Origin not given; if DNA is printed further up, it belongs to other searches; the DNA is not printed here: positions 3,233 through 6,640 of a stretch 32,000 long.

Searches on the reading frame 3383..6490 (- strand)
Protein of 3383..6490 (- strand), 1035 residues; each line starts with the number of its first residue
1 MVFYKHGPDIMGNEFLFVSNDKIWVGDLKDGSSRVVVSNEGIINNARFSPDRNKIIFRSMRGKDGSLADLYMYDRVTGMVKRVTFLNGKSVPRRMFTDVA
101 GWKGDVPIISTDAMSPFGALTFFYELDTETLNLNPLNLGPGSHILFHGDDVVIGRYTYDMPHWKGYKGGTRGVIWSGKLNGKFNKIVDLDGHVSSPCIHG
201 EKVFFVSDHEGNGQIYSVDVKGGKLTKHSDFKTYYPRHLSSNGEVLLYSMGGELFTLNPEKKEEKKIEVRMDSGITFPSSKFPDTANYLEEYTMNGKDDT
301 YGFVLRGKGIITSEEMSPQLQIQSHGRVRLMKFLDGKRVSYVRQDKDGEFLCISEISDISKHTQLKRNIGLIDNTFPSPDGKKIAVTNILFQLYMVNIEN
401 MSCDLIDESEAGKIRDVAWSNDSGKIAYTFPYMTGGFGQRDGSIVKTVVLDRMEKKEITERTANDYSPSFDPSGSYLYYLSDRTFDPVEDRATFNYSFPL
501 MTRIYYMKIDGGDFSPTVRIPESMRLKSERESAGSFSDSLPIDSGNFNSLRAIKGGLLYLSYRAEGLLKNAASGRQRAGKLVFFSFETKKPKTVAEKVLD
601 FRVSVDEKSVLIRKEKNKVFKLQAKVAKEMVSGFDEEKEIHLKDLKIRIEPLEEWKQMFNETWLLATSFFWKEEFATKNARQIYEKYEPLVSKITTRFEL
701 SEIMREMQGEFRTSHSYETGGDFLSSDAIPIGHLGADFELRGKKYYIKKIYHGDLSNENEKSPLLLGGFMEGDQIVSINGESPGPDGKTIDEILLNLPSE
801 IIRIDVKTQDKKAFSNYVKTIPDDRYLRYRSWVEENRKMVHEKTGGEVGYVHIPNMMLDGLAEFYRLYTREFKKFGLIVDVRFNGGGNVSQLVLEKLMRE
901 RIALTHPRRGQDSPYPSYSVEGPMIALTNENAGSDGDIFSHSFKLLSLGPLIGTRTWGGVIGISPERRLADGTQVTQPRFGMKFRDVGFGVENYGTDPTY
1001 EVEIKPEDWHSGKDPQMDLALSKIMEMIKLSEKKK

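Call 92: search_protein_families(library=pfam, proteins=[window:3383-6490:-], max_evalue=0.001)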
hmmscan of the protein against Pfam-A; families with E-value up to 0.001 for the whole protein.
window:3383-6490:- (1035 aa): 5 families
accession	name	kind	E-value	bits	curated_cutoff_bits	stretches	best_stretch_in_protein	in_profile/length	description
PF03572.23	Peptidase_S41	-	2.1e-24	86.4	24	1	848-1002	2-165/165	Peptidase family S41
PF14684.11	Tricorn_C1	-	3.7e-16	59.2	24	1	652-709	2-59/59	Tricorn protease C1 domain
PF07676.18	PD40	-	2.7e-15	56.3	20.9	2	36-68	4-35/38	WD40-like Beta Propeller Repeat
PF14685.13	PDZ_Tricorn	-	5.6e-15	55.6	25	1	732-812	1-82/88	Tricorn protease PDZ domain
PF00930.27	DPPIV_N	-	0.00022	20.5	22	0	21-102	23-93/354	Dipeptidyl peptidase IV (DPP IV) N-terminal region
